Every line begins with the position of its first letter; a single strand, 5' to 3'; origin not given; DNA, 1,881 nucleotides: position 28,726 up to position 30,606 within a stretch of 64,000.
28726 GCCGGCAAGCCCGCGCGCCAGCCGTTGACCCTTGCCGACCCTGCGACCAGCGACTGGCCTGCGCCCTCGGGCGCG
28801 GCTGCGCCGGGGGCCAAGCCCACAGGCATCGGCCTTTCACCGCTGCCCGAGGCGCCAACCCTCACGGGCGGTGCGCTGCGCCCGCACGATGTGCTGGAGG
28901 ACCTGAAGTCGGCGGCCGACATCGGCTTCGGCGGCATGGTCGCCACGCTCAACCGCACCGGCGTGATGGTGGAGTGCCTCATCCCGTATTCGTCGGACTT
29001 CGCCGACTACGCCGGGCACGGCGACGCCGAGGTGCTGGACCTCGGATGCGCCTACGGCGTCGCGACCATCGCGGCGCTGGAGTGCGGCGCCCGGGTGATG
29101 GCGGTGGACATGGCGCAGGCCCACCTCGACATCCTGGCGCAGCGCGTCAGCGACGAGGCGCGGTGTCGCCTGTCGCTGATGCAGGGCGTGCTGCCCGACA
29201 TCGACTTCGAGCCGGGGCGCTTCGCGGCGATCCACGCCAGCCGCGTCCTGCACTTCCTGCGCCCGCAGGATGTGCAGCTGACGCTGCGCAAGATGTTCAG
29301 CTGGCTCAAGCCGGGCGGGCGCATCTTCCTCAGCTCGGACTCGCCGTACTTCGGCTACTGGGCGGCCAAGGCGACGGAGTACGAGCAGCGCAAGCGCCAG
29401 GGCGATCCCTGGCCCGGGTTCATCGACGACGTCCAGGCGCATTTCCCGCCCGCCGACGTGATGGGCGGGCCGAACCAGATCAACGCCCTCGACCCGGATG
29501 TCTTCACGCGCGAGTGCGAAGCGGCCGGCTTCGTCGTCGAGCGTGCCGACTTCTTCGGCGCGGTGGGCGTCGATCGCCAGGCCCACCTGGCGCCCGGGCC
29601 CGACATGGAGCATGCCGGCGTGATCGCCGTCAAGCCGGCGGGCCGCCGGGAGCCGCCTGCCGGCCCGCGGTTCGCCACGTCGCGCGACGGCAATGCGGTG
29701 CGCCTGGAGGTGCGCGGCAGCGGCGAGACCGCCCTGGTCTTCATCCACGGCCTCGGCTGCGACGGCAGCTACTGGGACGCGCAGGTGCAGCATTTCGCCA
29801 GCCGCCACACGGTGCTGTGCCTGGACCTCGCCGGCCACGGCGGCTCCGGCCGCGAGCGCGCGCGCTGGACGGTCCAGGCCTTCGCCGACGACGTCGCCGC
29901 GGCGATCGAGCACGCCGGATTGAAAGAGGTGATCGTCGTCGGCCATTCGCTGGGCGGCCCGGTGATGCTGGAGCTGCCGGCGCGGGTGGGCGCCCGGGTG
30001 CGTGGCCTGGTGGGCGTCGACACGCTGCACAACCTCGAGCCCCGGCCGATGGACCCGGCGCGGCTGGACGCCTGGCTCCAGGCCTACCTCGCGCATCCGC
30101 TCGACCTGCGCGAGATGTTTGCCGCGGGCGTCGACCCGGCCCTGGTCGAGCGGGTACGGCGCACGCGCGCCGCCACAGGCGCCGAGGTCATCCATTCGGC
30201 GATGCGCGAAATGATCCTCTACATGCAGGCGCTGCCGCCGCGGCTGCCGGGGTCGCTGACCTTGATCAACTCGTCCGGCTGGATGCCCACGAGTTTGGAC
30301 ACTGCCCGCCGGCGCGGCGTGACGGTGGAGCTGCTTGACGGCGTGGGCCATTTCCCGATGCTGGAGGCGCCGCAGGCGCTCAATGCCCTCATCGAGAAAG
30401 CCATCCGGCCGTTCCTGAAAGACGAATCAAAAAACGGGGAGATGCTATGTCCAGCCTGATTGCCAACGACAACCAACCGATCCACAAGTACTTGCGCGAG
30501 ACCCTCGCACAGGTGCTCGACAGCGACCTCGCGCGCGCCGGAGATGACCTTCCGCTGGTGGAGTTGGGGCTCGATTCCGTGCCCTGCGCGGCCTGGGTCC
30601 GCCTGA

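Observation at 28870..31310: Methyltransferase + alpha/beta-hydrolase didomain inserted between a KS and a Trp-flagged triple ACP (split beta-branching module)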

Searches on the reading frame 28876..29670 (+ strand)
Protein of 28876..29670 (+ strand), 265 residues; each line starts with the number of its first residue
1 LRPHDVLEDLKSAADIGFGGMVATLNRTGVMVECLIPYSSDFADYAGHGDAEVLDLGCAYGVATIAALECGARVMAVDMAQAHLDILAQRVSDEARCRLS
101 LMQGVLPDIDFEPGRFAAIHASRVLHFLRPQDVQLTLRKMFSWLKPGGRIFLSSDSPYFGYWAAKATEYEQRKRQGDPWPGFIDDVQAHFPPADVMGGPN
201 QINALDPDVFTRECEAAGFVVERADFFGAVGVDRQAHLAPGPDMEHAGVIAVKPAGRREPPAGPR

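Call 37: find_homologous_proteins(query=window:28876-29670:+)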
Query window:28876-29670:+ (265 aa): 104 proteins with E <= 0.001 among 1230 candidates.
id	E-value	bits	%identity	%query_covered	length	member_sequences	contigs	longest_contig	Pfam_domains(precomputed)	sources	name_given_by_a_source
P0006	2.6e-83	298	62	86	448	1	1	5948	PF22336.3,PF13489.13,PF03848.21,PF22621.3,PF13649.13,PF08241.19,PF08242.19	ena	-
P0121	3.5e-71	258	72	57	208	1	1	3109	-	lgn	-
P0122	1.0e-67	247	53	88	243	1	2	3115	PF13489.13,PF13649.13,PF08241.19,PF08242.19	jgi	-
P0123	1.8e-67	246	52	89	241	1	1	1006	PF13489.13,PF13649.13,PF08241.19,PF08242.19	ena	-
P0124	5.8e-67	244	52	89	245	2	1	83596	PF13489.13,PF13649.13,PF08241.19,PF08242.19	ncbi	-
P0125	9.3e-67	244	51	89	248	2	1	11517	PF13489.13,PF13649.13,PF08241.19,PF08242.19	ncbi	-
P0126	3.9e-66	241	53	88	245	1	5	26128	PF13489.13,PF13649.13,PF08241.19,PF08242.19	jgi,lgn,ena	jgi:SAM-dependent methyltransferase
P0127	1.4e-65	240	53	89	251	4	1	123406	PF13489.13,PF13649.13,PF08241.19,PF08242.19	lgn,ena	-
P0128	1.4e-64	236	51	88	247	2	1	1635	PF13489.13,PF13649.13,PF08241.19,PF08242.19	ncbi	-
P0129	1.9e-64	236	52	88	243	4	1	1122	PF13489.13,PF13649.13,PF08241.19,PF08242.19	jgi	-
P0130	2.6e-64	236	51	88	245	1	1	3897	PF13489.13,PF13649.13,PF08241.19,PF08242.19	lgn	-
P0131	3.4e-64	235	51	88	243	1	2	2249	PF13489.13,PF13649.13,PF08241.19,PF08242.19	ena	-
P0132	5.4e-64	234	49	89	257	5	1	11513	PF13489.13,PF13649.13,PF08241.19,PF08242.19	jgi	jgi:SAM-dependent methyltransferase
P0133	6.5e-64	234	51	88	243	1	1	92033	PF13489.13,PF13649.13,PF08241.19,PF08242.19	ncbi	-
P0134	1.1e-62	230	50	88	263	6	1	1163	PF13489.13,PF13649.13,PF08241.19,PF08242.19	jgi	jgi:SAM-dependent methyltransferase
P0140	2.9e-62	229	49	88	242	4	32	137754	PF13489.13,PF13649.13,PF08241.19,PF08242.19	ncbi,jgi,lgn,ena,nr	ncbi:MAG TPA: class I SAM-dependent methyltransferase [Gammaproteobacteria bacterium]|jgi:SAM-depend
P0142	8.6e-62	227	50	89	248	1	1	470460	PF13489.13,PF13649.13,PF08241.19,PF08242.19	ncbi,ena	-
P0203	3.0e-51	193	43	89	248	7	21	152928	PF13847.13,PF13489.13,PF13649.13,PF08241.19,PF08242.19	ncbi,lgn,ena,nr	ncbi:MAG: hypothetical protein CL799_10045 [Chromatiales bacterium]|nr:hypothetical protein [Chromat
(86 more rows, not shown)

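Call 40: search_protein_families(library=ncbifam, proteins=[window:28876-29670:+, P0140, P0124], max_evalue=0.01)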
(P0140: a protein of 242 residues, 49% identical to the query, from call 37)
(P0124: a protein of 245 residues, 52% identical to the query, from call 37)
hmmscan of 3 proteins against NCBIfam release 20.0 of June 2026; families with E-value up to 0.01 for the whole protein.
window:28876-29670:+ (265 aa): 21 families
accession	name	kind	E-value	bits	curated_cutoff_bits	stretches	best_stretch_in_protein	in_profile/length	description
NF043040.1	corrin_prot_MT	hypoth_equivalog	3.6e-13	49.5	180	1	45-152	37-147/216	corrinoid protein-associated methyltransferase CpaM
NF041820.1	daptide_MTase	equivalog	8.9e-11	41.7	175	1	50-156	37-146/243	daptide-type RiPP biosynthesis methyltransferase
NF045667.1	MTase_DVU1556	equivalog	2.3e-07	30.5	155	1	49-153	22-120/213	DVU_1556 family methyltransferase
TIGR01983.1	UbiG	equivalog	1.1e-06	28.2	102.95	1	50-153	50-152/228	bifunctional 2-polyprenyl-6-hydroxyphenol methylase/3-demethylubiquinol 3-O-methyltransferase UbiG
TIGR02072.1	BioC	equivalog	3.2e-06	27.1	184.95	1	50-154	35-134/244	malonyl-ACP O-methyltransferase BioC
TIGR00740.1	TIGR00740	equivalog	3.8e-06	26.8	193.3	1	49-153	53-160/239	carboxy-S-adenosyl-L-methionine synthase CmoA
NF011995.0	PRK15451.1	equivalog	4.3e-06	26.4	285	1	48-155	55-165/247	carboxy-S-adenosyl-L-methionine synthase CmoA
NF041536.1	ArsM_DUF2284_UU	exception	4.7e-06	25.2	575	1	51-153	78-181/459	arsenite methyltransferase/DUF2284 domain selenoprotein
TIGR02021.1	BchM-ChlM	equivalog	1.2e-05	24.8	158.9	1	51-143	56-146/218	magnesium protoporphyrin IX methyltransferase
NF008992.0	PRK12335.1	equivalog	3.1e-05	23.3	303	1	51-149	124-220/289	SAM-dependent methyltransferase TehB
NF001241.0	PRK00216.1-2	equivalog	7.3e-05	22.5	327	1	51-156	53-151/231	demethylmenaquinone methyltransferase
NF008405.0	PRK11207.1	equivalog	7.3e-05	22.3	218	1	51-149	32-129/198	tellurite resistance methyltransferase TehB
NF041537.1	ArsM_AhpD_UU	exception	0.00019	20.3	510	1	50-153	77-181/345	arsenite methyltransferase/AhpD domain selenoprotein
TIGR01934.1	MenG_MenH_UbiE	subfamily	0.00024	20.5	158.35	1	50-152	40-141/223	ubiquinone/menaquinone biosynthesis methyltransferase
NF040703.1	cyclopro_CfaB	exception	0.00032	19.6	650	1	52-150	162-261/393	C17 cyclopropane fatty acid synthase CfaB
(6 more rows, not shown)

P0140 (242 aa): 7 families
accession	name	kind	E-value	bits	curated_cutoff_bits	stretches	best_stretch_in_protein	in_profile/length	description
NF043040.1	corrin_prot_MT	hypoth_equivalog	3.3e-09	36.5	180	1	44-149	42-149/216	corrinoid protein-associated methyltransferase CpaM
NF008405.0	PRK11207.1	equivalog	5.5e-06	26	218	1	45-148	32-134/198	tellurite resistance methyltransferase TehB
NF041820.1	daptide_MTase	equivalog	0.00023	20.7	175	1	43-148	36-144/243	daptide-type RiPP biosynthesis methyltransferase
NF008992.0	PRK12335.1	equivalog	0.00074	18.7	303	1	45-148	124-225/289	SAM-dependent methyltransferase TehB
TIGR02021.1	BchM-ChlM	equivalog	0.0025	17.3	158.9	1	48-134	59-143/218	magnesium protoporphyrin IX methyltransferase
NF041255.1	mycofact_MftM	equivalog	0.0032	16.8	200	1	47-132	143-227/289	mycofactocin oligosaccharide methyltransferase MftM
NF041536.1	ArsM_DUF2284_UU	exception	0.0041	15.5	575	1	46-149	79-182/459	arsenite methyltransferase/DUF2284 domain selenoprotein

P0124 (245 aa): 17 families
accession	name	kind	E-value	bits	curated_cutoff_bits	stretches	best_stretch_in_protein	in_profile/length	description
NF043040.1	corrin_prot_MT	hypoth_equivalog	3.7e-14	52.7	180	1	30-149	27-149/216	corrinoid protein-associated methyltransferase CpaM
NF008405.0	PRK11207.1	equivalog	1e-08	34.9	218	1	45-149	31-134/198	tellurite resistance methyltransferase TehB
NF041820.1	daptide_MTase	equivalog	1e-07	31.7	175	1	40-148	32-143/243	daptide-type RiPP biosynthesis methyltransferase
NF008992.0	PRK12335.1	equivalog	1.2e-07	31.2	303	1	42-149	120-225/289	SAM-dependent methyltransferase TehB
NF041536.1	ArsM_DUF2284_UU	exception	1.2e-07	30.4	575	1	47-150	79-182/459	arsenite methyltransferase/DUF2284 domain selenoprotein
NF047649.1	MTase_UXPK_star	exception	1.4e-06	27.6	460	1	48-150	81-183/283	methyltransferase/UXPK-star double selenoprotein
NF041537.1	ArsM_AhpD_UU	exception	1.9e-06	26.9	510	1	47-154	79-186/345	arsenite methyltransferase/AhpD domain selenoprotein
NF045667.1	MTase_DVU1556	equivalog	4.8e-05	22.9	155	1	43-147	21-119/213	DVU_1556 family methyltransferase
TIGR00477.1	tehB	equivalog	5.6e-05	22.6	219.5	1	46-149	75-176/238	tellurite resistance methyltransferase TehB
NF041650.1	nod_mtase_NodS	equivalog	9.7e-05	22.1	300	1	46-146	40-138/190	nodulation methyltransferase NodS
NF041255.1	mycofact_MftM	equivalog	0.00011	21.6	200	1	46-126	141-220/289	mycofactocin oligosaccharide methyltransferase MftM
TIGR02072.1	BioC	equivalog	0.00014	21.8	184.95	1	45-146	35-131/244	malonyl-ACP O-methyltransferase BioC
NF052510.1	methyltran_MpqE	exception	0.0004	19.8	335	1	45-145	47-149/234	methyl-plastoquinone biosynthesis methyltransferase MpqE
NF038261.1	rhodoquin_RquA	equivalog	0.00052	19.8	175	1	46-148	51-154/218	rhodoquinone biosynthesis methyltransferase RquA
NF000058.2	Erm41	exception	0.00056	19.9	350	1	22-90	9-77/173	23S rRNA (adenine(2058)-N(6))-methyltransferase Erm(41)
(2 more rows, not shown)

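Call 43: find_encoding_contigs(protein=P0142, flank=5000, max_places=2)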
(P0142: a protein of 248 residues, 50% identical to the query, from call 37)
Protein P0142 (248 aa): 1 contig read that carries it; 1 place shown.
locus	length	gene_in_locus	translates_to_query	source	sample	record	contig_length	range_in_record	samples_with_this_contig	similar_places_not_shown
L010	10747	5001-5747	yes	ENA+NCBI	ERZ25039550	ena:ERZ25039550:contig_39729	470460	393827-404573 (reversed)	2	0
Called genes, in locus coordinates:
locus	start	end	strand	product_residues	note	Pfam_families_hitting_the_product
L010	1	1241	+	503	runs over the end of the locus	PF00171:Aldedh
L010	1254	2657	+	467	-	PF13347:MFS_2, PF07690:MFS_1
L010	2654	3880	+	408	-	PF00144:Beta-lactamase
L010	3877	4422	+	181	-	PF01292:Ni_hydr_CYTB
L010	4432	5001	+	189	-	-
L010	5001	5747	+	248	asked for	PF13489:Methyltransf_23, PF08241:Methyltransf_11, PF08242:Methyltransf_12, PF13649:Methyltransf_25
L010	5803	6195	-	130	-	-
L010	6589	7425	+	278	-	PF08894:DUF1838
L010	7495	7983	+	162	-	PF00903:Glyoxalase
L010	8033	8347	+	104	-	PF11639:HapK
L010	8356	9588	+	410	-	PF00083:Sugar_tr (faint), PF07690:MFS_1, PF12832:MFS_1_like (weak)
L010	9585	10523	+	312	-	PF19300:BPD_transp_1_N, PF00528:BPD_transp_1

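Call 44: find_encoding_contigs(protein=P0203, flank=5000, max_places=2)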
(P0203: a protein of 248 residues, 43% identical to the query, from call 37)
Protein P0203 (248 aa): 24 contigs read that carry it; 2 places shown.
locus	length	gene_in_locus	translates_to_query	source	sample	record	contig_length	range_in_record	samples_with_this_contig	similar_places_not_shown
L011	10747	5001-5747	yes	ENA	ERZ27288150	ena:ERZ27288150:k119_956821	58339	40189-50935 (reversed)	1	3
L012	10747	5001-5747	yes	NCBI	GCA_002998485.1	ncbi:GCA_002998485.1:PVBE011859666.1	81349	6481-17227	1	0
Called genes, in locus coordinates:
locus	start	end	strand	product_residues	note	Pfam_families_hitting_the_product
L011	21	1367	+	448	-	PF00083:Sugar_tr (faint), PF07690:MFS_1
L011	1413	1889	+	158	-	-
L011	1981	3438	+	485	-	PF07992:Pyr_redox_2 (weak), PF13738:Pyr_redox_3 (faint), PF00070:Pyr_redox (faint), PF00890:FAD_binding_2 (weak), PF01266:DAO (weak), PF01593:Amino_oxidase, PF12831:FAD_oxidored (weak), PF13450:NAD_binding_8, +2 more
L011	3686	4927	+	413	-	PF06245:DUF1015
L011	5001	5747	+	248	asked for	PF13489:Methyltransf_23, PF13847:Methyltransf_31 (weak), PF08241:Methyltransf_11, PF08242:Methyltransf_12, PF13649:Methyltransf_25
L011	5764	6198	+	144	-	PF00903:Glyoxalase, PF13468:Glyoxalase_3 (weak), PF13669:Glyoxalase_4, PF18029:Glyoxalase_6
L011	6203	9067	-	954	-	PF03160:Calx-beta, PF07995:GSDH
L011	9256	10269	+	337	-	-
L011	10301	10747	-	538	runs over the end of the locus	PF12895:ANAPC3 (faint), PF13414:TPR_11 (faint), PF13428:TPR_14 (faint), PF13431:TPR_17 (faint), PF14559:TPR_19 (faint), PF13432:TPR_16 (faint), PF00515:TPR_1 (faint), PF13424:TPR_12 (weak), +2 more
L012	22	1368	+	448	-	PF00083:Sugar_tr (faint), PF07690:MFS_1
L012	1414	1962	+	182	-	-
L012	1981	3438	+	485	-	PF07992:Pyr_redox_2 (weak), PF13738:Pyr_redox_3 (faint), PF00070:Pyr_redox (faint), PF00890:FAD_binding_2 (weak), PF01266:DAO (weak), PF01593:Amino_oxidase, PF12831:FAD_oxidored (weak), PF13450:NAD_binding_8, +2 more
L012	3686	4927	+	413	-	PF06245:DUF1015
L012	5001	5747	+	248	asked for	PF13489:Methyltransf_23, PF13847:Methyltransf_31 (weak), PF08241:Methyltransf_11, PF08242:Methyltransf_12, PF13649:Methyltransf_25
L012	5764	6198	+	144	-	PF00903:Glyoxalase, PF13468:Glyoxalase_3 (weak), PF13669:Glyoxalase_4, PF18029:Glyoxalase_6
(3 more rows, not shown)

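Call 45: find_encoding_contigs(protein=P0124, flank=5000, max_places=2)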
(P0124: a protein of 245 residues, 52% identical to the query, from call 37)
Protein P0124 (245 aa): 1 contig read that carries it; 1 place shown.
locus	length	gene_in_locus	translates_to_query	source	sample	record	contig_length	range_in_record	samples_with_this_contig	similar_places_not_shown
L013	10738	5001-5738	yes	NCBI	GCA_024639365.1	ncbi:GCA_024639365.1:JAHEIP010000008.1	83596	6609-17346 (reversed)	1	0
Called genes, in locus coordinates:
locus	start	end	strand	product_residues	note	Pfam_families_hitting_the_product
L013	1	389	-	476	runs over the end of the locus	PF00224:PK, PF02887:PK_C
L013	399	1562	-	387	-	PF00162:PGK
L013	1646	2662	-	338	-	PF00044:Gp_dh_N, PF02800:Gp_dh_C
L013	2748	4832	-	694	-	PF13292:DXP_synthase_N (faint), PF00456:Transketolase_N, PF00676:E1_dh (weak), PF02779:Transket_pyr, PF02780:Transketolase_C, PF22613:Transketolase_C_1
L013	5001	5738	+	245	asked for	PF13489:Methyltransf_23, PF08241:Methyltransf_11, PF08242:Methyltransf_12, PF13649:Methyltransf_25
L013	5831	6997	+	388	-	PF00438:S-AdoMet_synt_N, PF02772:S-AdoMet_synt_M, PF02773:S-AdoMet_synt_C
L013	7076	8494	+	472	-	PF05221:AdoHcyase, PF00670:AdoHcyase_NAD, PF02826:2-Hacid_dh_C (weak)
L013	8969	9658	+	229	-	PF00149:Metallophos, PF12850:Metallophos_2 (weak)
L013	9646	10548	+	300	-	PF01963:TraB_PrgY_gumN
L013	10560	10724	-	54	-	PF00301:Rubredoxin, PF21349:RUBY_RBDX (faint)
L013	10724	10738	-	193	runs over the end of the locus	PF02190:LON_substr_bdg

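Call 82: predict_structure(alignment_id=A3)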
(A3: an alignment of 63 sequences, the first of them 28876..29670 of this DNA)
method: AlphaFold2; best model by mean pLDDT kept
length: 265 residues; sequences in the alignment: 63
mean_pLDDT: 87.4   pTM: 0.86
mean pLDDT of the five models: 87.4, 86.9, 86.7, 86.6, 86.0
residues with pLDDT >= 90: 181; 70-90: 38; 50-70: 34; < 50: 12
segments of 3 or more residues with pLDDT < 50: 1-4, 13-15
pLDDT, mean of each block of 10 residues (from residue 1): 46 54 75 90 97 93 97 97 94 98 98 98 96 98 98 93 91 98 89 65 96 98 92 62 89 82 65
secondary structure, 60 per line:
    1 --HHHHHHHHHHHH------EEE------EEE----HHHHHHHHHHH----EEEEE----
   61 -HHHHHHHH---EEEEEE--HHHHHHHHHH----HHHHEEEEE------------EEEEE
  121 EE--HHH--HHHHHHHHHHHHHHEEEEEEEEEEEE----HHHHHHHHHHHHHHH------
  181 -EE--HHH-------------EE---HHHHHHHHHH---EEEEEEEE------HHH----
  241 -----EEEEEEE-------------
elements in order: H3-14 E21-23 E30-32 H37-47 E52-56 H62-69 E73-78 H81-90 H95-98 E99-103 E116-122 H130-143 E144-155 H160-174 H207-216 E220-227 E246-252

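Call 86: fold_search(model_id=the predicted structure, library=pdb)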
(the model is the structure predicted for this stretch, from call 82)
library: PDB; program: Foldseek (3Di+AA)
matches with E <= 10: 1974; with E <= 0.001: 1600
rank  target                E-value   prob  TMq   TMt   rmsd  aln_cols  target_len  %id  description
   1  7zkg_B                1.8e-13  1.00  0.53  0.56   7.8       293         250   16  C-Methyltransferase PsmD from Streptomyces griseofuscus with bound cofactor (crystal form 2) (released 2022-12-28)
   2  6f5z_A                3.5e-13  1.00  0.54  0.63   5.2       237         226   17  Complex between the Haloferax volcanii Trm112 methyltransferase activator and the Hvo_0019 putative methyltransferase (released 2018-07-11)
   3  6f5z_B                4.0e-13  1.00  0.55  0.63   5.8       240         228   16  Complex between the Haloferax volcanii Trm112 methyltransferase activator and the Hvo_0019 putative methyltransferase (released 2018-07-11)
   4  7zgt_A                4.8e-13  1.00  0.54  0.56   8.6       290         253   16  C-Methyltransferase PsmD from Streptomyces griseofuscus (apo form) (released 2022-12-28)
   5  7zkh                  6.3e-13  1.00  0.55  0.54   7.3       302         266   17  C-Methyltransferase PsmD from Streptomyces griseofuscus with bound cofactor (crystal form 1) (released 2022-12-28)
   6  7zkg_A                8.1e-13  1.00  0.55  0.57   6.8       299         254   17  C-Methyltransferase PsmD from Streptomyces griseofuscus with bound cofactor (crystal form 2) (released 2022-12-28)
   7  8owx_B                1.1e-12  1.00  0.59  0.64   7.9       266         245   15  Crystal Structure of METTL6 bound to SAH (released 2024-05-08)
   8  7f1e_A                1.2e-12  1.00  0.56  0.61   4.1       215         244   17  Structure of METTL6 bound with SAM (released 2022-01-12)
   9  3g5l_B                1.2e-12  1.00  0.56  0.69   6.8       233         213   18  Crystal structure of putative S-adenosylmethionine dependent methyltransferase from Listeria monocytogenes (released 2009-02-17)
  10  7wzg_A                1.2e-12  1.00  0.49  0.54   8.4       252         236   21  Cypemycin N-terminal methyltransferase CypM (released 2023-02-22)
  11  9fcu_A                1.4e-12  1.00  0.55  0.67   7.4       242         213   18  CysG(N-16)-H121A mutant in complex with SAH from Kitasatospora cystarginea (released 2024-08-21)
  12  3l8d                  1.5e-12  1.00  0.51  0.65   6.6       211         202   21  Crystal structure of methyltransferase from Bacillus Thuringiensis (released 2010-01-12)
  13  7wzg_C                1.5e-12  1.00  0.50  0.55   8.0       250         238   21  Cypemycin N-terminal methyltransferase CypM (released 2023-02-22)
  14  9fcy_B                1.7e-12  1.00  0.54  0.66   7.9       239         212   19  CysG(N-16)-R21K mutant in complex with SAH from Kitasatospora cystarginea (released 2024-08-21)
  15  9icz_A                1.7e-12  1.00  0.56  0.55   7.7       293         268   15  C-Methyltransferase SeMT from Saccharopolyspora erythraea (released 2025-12-10)
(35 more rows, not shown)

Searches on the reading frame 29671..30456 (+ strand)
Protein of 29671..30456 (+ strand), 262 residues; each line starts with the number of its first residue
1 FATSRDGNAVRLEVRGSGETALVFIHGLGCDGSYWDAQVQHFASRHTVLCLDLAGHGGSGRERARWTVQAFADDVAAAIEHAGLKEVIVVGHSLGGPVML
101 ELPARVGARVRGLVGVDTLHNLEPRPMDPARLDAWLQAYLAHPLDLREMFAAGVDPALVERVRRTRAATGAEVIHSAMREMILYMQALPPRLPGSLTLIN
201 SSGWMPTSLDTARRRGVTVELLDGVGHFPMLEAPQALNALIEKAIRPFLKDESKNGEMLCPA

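Call 40: search_protein_families(library=ncbifam, proteins=[window:29671-30456:+], max_evalue=0.01)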
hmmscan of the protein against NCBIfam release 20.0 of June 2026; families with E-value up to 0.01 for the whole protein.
window:29671-30456:+ (262 aa): 22 families
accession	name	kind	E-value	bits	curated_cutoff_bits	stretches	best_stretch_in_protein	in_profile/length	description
NF011457.0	PRK14875.1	equivalog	2e-26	92.8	307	1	7-114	119-227/372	acetoin dehydrogenase dihydrolipoyllysine-residue acetyltransferase subunit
NF051488.1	bifunc_PcaDC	exception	2.6e-23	82.8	390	1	13-122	5-115/375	bifunctional 3-oxoadipate enol-lactonase/4-carboxymuconolactone decarboxylase PcaDC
TIGR02427.1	protocat_pcaD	equivalog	3.7e-23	82.2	255.85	1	15-134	9-128/251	3-oxoadipate enol-lactonase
NF051487.1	bifunc_PcaCD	exception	8.6e-19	67.9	430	1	13-118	165-271/413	bifunctional 4-carboxymuconolactone decarboxylase/3-oxoadipate enol-lactonase PcaCD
TIGR03611.1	RutD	equivalog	1.2e-17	64.2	238.5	1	18-124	12-119/258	pyrimidine utilization protein D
NF050089.1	i_nPHAscl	equivalog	1.4e-16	60.4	300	1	8-114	7-113/288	intracellular short-chain-length polyhydroxyalkanoate depolymerase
TIGR03695.1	menH_SHCHC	equivalog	1.7e-14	53.9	208.55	1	20-114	3-100/252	2-succinyl-6-hydroxy-2,4-cyclohexadiene-1-carboxylate synthase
TIGR03056.1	bchO_mg_che_rel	equivalog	4.4e-14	52.1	172.55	1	15-180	25-186/278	alpha/beta fold hydrolase BchO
TIGR01738.1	bioH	equivalog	2.5e-13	50.3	206.95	1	16-119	1-99/245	pimeloyl-ACP methyl ester esterase BioH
NF008340.0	PRK11126.1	equivalog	5.7e-12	45.4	261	1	17-103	12-96/255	2-succinyl-6-hydroxy-2,4-cyclohexadiene-1-carboxylate synthase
NF002938.0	PRK03592.1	equivalog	6e-12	45.5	241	1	15-119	27-130/298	haloalkane dehalogenase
NF007954.0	PRK10673.1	equivalog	6.7e-12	45.2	399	1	19-117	16-113/255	esterase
NF045632.1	hydroxlase_HsaD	equivalog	6.2e-09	35.2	400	1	18-114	33-133/290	4,5:9,10-diseco-3-hydroxy-5,9,17-trioxoandrosta-1(10),2-diene-4-oate hydrolase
NF004514.1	PRK05855.1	equivalog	1.7e-08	33.5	455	1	11-95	11-101/578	SDR family oxidoreductase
NF007674.0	PRK10349.1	equivalog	1.7e-07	31.1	449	1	9-117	3-106/256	pimeloyl-ACP methyl ester esterase BioH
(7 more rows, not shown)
